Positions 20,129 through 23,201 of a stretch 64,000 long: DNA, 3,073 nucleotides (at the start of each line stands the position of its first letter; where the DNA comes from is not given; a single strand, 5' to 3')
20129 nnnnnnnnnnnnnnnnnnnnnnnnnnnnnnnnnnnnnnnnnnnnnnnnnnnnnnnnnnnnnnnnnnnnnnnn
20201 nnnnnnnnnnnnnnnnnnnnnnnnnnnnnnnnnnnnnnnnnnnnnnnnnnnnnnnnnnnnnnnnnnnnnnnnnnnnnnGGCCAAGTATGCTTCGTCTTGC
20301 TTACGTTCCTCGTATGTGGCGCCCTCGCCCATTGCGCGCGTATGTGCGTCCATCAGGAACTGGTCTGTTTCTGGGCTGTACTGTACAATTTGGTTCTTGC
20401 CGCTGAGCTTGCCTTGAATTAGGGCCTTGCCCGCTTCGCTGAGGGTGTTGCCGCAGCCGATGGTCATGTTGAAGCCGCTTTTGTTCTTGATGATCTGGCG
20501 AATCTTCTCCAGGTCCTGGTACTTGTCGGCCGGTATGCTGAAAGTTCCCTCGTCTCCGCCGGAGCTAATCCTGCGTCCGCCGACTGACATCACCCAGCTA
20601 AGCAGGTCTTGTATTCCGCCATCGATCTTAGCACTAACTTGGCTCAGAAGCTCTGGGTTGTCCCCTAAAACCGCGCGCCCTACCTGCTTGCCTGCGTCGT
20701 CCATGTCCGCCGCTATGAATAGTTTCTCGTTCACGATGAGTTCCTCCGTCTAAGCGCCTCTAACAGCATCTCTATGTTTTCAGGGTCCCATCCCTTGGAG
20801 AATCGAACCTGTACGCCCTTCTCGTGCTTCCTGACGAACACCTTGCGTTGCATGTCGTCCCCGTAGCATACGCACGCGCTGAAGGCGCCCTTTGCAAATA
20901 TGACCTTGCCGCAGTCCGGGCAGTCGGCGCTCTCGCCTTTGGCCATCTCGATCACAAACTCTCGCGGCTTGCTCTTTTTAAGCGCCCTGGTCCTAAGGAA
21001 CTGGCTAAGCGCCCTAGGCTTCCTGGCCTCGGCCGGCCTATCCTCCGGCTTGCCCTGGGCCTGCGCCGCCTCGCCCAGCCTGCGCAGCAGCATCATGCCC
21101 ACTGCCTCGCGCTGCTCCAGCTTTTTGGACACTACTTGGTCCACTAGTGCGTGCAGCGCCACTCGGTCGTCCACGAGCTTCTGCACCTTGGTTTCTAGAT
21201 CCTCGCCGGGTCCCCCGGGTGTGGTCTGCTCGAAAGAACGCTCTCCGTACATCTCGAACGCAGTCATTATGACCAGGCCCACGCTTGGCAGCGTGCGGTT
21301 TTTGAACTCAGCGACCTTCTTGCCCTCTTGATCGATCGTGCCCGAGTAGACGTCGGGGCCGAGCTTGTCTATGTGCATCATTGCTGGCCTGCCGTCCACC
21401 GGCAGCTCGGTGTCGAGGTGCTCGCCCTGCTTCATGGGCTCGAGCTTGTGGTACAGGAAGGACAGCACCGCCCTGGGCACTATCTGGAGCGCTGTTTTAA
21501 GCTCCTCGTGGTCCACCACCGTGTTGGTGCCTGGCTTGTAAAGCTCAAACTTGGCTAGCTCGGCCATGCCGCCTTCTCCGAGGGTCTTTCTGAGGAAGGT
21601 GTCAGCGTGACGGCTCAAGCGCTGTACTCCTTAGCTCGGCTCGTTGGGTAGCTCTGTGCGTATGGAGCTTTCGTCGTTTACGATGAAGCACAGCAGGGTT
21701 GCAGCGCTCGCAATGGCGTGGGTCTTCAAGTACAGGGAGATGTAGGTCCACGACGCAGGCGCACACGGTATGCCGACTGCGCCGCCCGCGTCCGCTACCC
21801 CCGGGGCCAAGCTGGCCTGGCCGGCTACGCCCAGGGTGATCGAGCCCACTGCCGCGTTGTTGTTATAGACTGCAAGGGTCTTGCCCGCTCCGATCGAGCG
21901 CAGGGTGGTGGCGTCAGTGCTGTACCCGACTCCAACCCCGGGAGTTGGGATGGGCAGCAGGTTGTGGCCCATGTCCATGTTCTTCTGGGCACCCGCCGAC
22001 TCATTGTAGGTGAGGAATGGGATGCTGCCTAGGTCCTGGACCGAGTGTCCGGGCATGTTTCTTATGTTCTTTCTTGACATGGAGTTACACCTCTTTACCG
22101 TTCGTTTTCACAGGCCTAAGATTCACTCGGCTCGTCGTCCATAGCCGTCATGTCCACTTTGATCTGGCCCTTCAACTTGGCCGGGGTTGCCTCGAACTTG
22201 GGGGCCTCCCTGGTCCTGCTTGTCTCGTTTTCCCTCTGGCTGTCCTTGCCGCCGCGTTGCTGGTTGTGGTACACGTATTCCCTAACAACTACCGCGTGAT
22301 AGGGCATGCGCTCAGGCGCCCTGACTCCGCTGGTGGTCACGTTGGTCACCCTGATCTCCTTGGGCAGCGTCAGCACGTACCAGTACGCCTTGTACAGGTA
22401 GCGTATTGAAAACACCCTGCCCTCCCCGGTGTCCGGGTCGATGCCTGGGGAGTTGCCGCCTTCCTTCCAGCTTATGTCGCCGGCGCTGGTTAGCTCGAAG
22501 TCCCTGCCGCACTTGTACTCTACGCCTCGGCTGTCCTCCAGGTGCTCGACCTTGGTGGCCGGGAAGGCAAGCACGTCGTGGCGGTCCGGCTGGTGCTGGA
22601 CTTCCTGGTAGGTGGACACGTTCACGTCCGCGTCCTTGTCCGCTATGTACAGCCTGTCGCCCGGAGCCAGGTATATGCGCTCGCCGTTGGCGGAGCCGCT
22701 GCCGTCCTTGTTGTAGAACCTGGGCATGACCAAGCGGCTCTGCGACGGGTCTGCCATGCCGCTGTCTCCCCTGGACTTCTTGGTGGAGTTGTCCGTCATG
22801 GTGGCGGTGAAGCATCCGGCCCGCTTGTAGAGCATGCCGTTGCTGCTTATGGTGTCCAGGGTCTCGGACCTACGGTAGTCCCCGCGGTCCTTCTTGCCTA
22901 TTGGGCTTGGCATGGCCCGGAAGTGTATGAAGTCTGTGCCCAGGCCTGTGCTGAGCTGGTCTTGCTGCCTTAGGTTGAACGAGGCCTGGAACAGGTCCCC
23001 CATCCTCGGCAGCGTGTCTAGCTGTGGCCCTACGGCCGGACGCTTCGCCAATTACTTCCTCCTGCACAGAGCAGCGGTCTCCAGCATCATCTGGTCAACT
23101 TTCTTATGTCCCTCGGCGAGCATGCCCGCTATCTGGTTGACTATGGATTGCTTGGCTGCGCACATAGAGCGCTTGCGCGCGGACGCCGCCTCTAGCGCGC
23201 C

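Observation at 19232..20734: Phage-encoded mCpol/GGDEF-like palm domain fused to a roughly 300-aa acidic repeat tail within the virion module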

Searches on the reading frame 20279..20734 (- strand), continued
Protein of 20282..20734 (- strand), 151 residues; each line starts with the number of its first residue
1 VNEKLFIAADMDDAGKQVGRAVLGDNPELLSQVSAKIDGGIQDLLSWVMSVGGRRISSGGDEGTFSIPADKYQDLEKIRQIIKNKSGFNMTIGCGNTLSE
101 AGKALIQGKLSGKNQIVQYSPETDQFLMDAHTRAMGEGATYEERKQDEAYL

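Call 58: fold_search(model_id=the predicted structure, library=viral)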
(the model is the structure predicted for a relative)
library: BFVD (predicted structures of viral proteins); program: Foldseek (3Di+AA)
matches with E <= 10: 211; with E <= 0.001: 3
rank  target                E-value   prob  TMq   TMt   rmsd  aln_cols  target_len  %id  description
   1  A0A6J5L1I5            1.9e-09  1.00  0.25  0.34  23.2       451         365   12  Uncharacterized protein [uncultured Caudovirales phage]
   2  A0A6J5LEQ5            8.5e-05  1.00  0.20  0.27   3.9       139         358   16  Diguanylate cyclase AdrA [uncultured Caudovirales phage]
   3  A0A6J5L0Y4            8.5e-05  1.00  0.20  0.25   3.7       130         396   18  GGDEF domain [uncultured Caudovirales phage]
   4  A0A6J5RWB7            2.3e-03  1.00  0.18  0.14   6.8       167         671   16  COG4252 Predicted transmembrane sensor domain [uncultured Caudovirales phage]
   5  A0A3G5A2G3            4.8e-03  1.00  0.16  0.20   2.2       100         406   12  Response regulator [Harvfovirus sp.]
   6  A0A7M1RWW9            1.5e-02  0.99  0.13  0.11   8.8       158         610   11  DNA polymerase [uncultured phage cr3_1]
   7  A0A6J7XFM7            1.8e-02  0.99  0.12  0.09   8.8       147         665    8  Uncharacterized protein [uncultured Caudovirales phage]
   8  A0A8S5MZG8            2.3e-02  0.99  0.14  0.18   8.0       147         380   10  DNA polymerase (Fragment) [Siphoviridae sp. ctKXi8]
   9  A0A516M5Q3            2.7e-02  0.97  0.12  0.09   8.2       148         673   11  (no name in the UniProt tables at hand)
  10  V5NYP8                3.1e-02  0.75  0.15  0.11  15.9       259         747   12  F-UL8 protein [Chelonid alphaherpesvirus 5]
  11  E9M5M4                3.5e-02  0.82  0.16  0.13   9.2       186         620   12  Helicase-primase [Cricetid gammaherpesvirus 2]
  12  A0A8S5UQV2            5.7e-02  0.57  0.12  0.06  15.5       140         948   14  DNA polymerase [Podoviridae sp. ctQyH19]
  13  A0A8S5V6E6            7.3e-02  0.91  0.13  0.06   9.6       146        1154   10  DNA polymerase [Siphoviridae sp. ctmqu18]
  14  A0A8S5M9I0            8.3e-02  0.91  0.13  0.10   9.4       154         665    9  DNA polymerase [Siphoviridae sp. ctv4j104]
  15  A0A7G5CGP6            8.3e-02  0.57  0.14  0.19  10.5       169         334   12  (no name in the UniProt tables at hand)
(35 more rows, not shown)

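Call 60: find_related_loci(query=A1, collection=genome_contigs, flank=6000)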
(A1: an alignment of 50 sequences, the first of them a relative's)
Query A1 (500 aa) in genome_contigs; peptide patterns used: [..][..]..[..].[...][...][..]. (x = any residue, [..] = any of these).
56 stretches matched a pattern; 1 encode a relative of the query (tblastn E <= 1e-3); 1 distinct loci.
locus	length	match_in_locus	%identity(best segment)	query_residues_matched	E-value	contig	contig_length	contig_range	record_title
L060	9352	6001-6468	44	1-152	9e-34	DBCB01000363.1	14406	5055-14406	MAG TPA_asm: Planctomycetaceae bacterium UBA969 UBA969_contig_83384, whole genome shotgun sequence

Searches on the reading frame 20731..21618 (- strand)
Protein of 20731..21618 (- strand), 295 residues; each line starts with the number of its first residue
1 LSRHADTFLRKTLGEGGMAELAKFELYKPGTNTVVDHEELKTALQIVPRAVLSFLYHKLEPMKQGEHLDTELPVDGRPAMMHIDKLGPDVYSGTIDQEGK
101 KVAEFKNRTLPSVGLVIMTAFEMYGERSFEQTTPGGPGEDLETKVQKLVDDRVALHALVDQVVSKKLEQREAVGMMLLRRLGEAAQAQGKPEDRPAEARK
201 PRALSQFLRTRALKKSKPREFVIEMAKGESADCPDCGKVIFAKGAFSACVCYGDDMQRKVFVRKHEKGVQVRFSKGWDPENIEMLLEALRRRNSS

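Call 3: search_protein_families(library=pfam, proteins=[window:20731-21618:-], max_evalue=1)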
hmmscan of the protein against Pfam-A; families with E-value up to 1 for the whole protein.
window:20731-21618:- (295 aa): 0 families

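Call 4: search_protein_families(library=phrogs, proteins=[window:20731-21618:-], max_evalue=0.1)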
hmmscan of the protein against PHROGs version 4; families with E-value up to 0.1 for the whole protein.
window:20731-21618:- (295 aa): 1 family
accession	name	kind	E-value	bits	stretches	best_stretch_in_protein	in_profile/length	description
phrog_36481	-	unknown function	0.041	15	1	220-251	4-36/60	-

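Call 64: find_homologous_proteins(query=A4, max_evalue=0.00001)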
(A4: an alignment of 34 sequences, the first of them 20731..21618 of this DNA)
Query A4 (34 sequences) (295 aa, profile of the alignment): 265 proteins with E <= 0.00001 among 8000 candidates; the best 120 are listed.
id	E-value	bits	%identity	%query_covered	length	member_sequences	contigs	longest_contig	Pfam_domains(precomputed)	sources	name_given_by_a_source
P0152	2.3e-128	446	48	99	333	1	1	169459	-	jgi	jgi:hypothetical protein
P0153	2.4e-128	446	45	98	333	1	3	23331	-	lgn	-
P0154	2.5e-127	442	46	99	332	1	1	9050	-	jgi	jgi:hypothetical protein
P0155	3.4e-127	442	45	99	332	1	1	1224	-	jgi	jgi:hypothetical protein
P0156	3.6e-127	442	45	99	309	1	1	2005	-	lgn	-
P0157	1.0e-126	440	45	97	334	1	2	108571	-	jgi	jgi:hypothetical protein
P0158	3.5e-126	439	47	99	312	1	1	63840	-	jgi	jgi:hypothetical protein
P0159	4.9e-126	438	42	99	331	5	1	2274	-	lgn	-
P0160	5.8e-126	438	45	99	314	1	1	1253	-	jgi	jgi:hypothetical protein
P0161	8.0e-126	437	47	99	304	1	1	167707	-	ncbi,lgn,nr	ncbi:MAG: hypothetical protein HC840_00240 [Leptolyngbyaceae cyanobacterium RM2_2_4]|nr:hypothetical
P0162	3.0e-125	436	49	99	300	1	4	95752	-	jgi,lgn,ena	-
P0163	3.2e-125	436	47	99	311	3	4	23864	-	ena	-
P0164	3.4e-125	435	47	99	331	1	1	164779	-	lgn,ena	-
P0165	5.1e-125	435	47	99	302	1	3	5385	-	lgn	-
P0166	6.9e-125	434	45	99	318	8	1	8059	-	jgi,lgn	-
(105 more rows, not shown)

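Call 70: predict_structure(alignment_id=A5)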
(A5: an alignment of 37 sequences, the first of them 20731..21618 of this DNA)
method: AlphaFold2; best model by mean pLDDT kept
length: 295 residues; sequences in the alignment: 37
mean_pLDDT: 75.8   pTM: 0.41
mean pLDDT of the five models: 75.8, 71.1, 70.0, 69.7, 68.0
residues with pLDDT >= 90: 63; 70-90: 136; 50-70: 71; < 50: 25
segments of 3 or more residues with pLDDT < 50: 131-138, 190-199
pLDDT, mean of each block of 10 residues (from residue 1): 76 77 66 77 84 93 97 91 94 96 95 93 61 46 73 80 85 85 71 43 68 57 53 66 62 66 78 84 82 66
secondary structure, 60 per line:
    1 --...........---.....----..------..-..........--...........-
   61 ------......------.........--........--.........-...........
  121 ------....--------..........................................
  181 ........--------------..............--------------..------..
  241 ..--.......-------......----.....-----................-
elements in order: H3-13 H17-21 H37-46 H49-59 E67-72 E79-87 E90-97 E100-108 H110-120 H127-130 H139-188 H203-216 E239-242 E245-251 E259-264 E269-273 H279-294

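Call 73: fold_search(model_id=the predicted structure, library=pdb)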
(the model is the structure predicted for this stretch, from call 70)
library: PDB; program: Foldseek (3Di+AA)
matches with E <= 10: 655; with E <= 0.001: 0
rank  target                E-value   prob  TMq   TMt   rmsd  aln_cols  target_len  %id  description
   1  2nvn                  1.3e-01  0.47  0.17  0.31  10.0        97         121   11  Crystal structure of a protein with a cupin-like fold and unknown function (YP_400729.1) from Synechococcus SP. PCC 7942 (released 2006-12-12)
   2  3bxo_A                2.0e-01  0.14  0.11  0.13  18.7       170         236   18  Crystal Structure of Streptomyces venezuelae DesVI (released 2008-03-25)
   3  4oqd_A                2.2e-01  0.14  0.10  0.12  12.1        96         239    9  Crystal structure of the tylM1 N,N-dimethyltransferase in complex with SAH and TDP-Qui3NMe2 (released 2014-02-26)
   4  7lt3_F                2.3e-01  0.20  0.13  0.17  26.8       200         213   12  NHEJ Long-range synaptic complex (released 2021-04-14)
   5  3px3_A                2.5e-01  0.18  0.11  0.13  14.2       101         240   12  Structure of TylM1 from Streptomyces fradiae H123A mutant in complex with SAH and dTDP-Quip3N (released 2010-12-22)
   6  9asm_B                2.5e-01  0.08  0.10  0.10  20.9       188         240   15  Human Drosha and DGCR8 in complex with Pri-let-7f1 (released 2024-09-04)
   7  2it9_D                2.8e-01  0.35  0.16  0.30   9.6        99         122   16  Crystal structure of a protein with unknown function from DUF155 family (YP_292156.1) from Prochlorococcus sp. NATL2A  (released 2006-11-28)
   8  4oqe_A                3.3e-01  0.15  0.11  0.13  14.2       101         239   12  Crystal structure of the tylM1 N,N-dimethyltransferase in complex with SAH and TDP-Fuc3NMe (released 2014-02-26)
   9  8xpo_L                3.4e-01  0.57  0.16  0.03  10.0       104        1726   13  Cryo-EM structure of Lassa virus RdRP elongation complex with the NTP form of compound HNC-1664 bound in the active si (released 2024-12-04)
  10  3pfg                  3.4e-01  0.15  0.11  0.13  14.1       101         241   12  X-Ray crystal structure the N,N-dimethyltransferase TylM1 from Streptomyces fradiae in complex with SAM and dTDP-phenol (released 2010-12-15)
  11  2it9_B                3.9e-01  0.28  0.16  0.30   9.9        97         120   16  Crystal structure of a protein with unknown function from DUF155 family (YP_292156.1) from Prochlorococcus sp. NATL2A  (released 2006-11-28)
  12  9asp_B                4.1e-01  0.10  0.11  0.13  22.5       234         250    8  Human Drosha and DGCR8 in complex with Pri-let-7a1 (released 2024-09-04)
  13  1f2t_A                4.6e-01  0.18  0.16  0.27  15.5       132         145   14  Crystal Structure of ATP-Free RAD50 ABC-ATPase (released 2000-08-02)
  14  3px2_A                4.6e-01  0.14  0.11  0.13  14.2       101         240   12  Structure of TylM1 from Streptomyces fradiae H123N mutant in complex with SAH and dTDP-Quip3N (released 2010-12-22)
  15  7zz8_B                4.6e-01  0.14  0.11  0.04   5.5        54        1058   15  Cryo-EM structure of Lactococcus lactis pyruvate carboxylase with acetyl-CoA and cyclic di-AMP (released 2022-10-12)
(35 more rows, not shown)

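Call 87: search_protein_families(library=ncbifam, proteins=[window:20731-21618:-], max_evalue=0.01)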
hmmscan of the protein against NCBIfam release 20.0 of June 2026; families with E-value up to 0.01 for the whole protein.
window:20731-21618:- (295 aa): 0 families

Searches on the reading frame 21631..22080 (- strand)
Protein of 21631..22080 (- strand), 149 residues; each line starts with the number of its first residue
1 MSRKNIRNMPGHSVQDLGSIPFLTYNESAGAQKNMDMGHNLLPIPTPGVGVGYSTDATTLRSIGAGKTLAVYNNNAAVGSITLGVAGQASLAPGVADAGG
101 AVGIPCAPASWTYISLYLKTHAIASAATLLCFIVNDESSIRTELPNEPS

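Call 3: search_protein_families(library=pfam, proteins=[window:21631-22080:-], max_evalue=1)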
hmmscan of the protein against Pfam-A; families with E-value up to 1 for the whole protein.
window:21631-22080:- (149 aa): 1 family
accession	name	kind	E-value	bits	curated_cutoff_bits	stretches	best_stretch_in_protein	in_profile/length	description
PF09301.15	DUF1970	-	0.039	14.7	25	1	65-109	35-76/112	Domain of unknown function (DUF1970)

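Call 4: search_protein_families(library=phrogs, proteins=[window:21631-22080:-], max_evalue=0.1)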
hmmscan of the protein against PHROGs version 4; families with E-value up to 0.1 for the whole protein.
window:21631-22080:- (149 aa): 0 families

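Call 87: search_protein_families(library=ncbifam, proteins=[window:21631-22080:-], max_evalue=0.01)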
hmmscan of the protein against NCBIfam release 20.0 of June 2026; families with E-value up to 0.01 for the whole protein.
window:21631-22080:- (149 aa): 0 families

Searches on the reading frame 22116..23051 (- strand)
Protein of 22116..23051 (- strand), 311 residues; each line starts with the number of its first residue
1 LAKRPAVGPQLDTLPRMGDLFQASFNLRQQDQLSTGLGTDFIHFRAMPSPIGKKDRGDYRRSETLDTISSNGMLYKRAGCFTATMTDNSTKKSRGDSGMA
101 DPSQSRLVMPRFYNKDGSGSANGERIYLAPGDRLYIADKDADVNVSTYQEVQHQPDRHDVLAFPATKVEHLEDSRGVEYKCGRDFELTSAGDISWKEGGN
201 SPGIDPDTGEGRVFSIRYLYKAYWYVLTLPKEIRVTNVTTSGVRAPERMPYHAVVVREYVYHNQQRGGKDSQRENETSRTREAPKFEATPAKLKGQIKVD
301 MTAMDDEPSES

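Call 9: search_protein_families(library=pfam, proteins=[window:22116-23051:-], max_evalue=0.01)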
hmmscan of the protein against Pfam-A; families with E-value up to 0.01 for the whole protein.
window:22116-23051:- (311 aa): 0 families

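Call 10: search_protein_families(library=phrogs, proteins=[window:22116-23051:-], max_evalue=0.001)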
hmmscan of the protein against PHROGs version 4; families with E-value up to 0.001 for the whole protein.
window:22116-23051:- (311 aa): 1 family
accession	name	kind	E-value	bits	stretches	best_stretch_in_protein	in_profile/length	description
phrog_1004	-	head and packaging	0.00018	21.9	1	128-295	106-257/263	virion structural protein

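Call 87: search_protein_families(library=ncbifam, proteins=[window:22116-23051:-], max_evalue=0.01)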
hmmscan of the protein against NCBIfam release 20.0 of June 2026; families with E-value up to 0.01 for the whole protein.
window:22116-23051:- (311 aa): 0 families
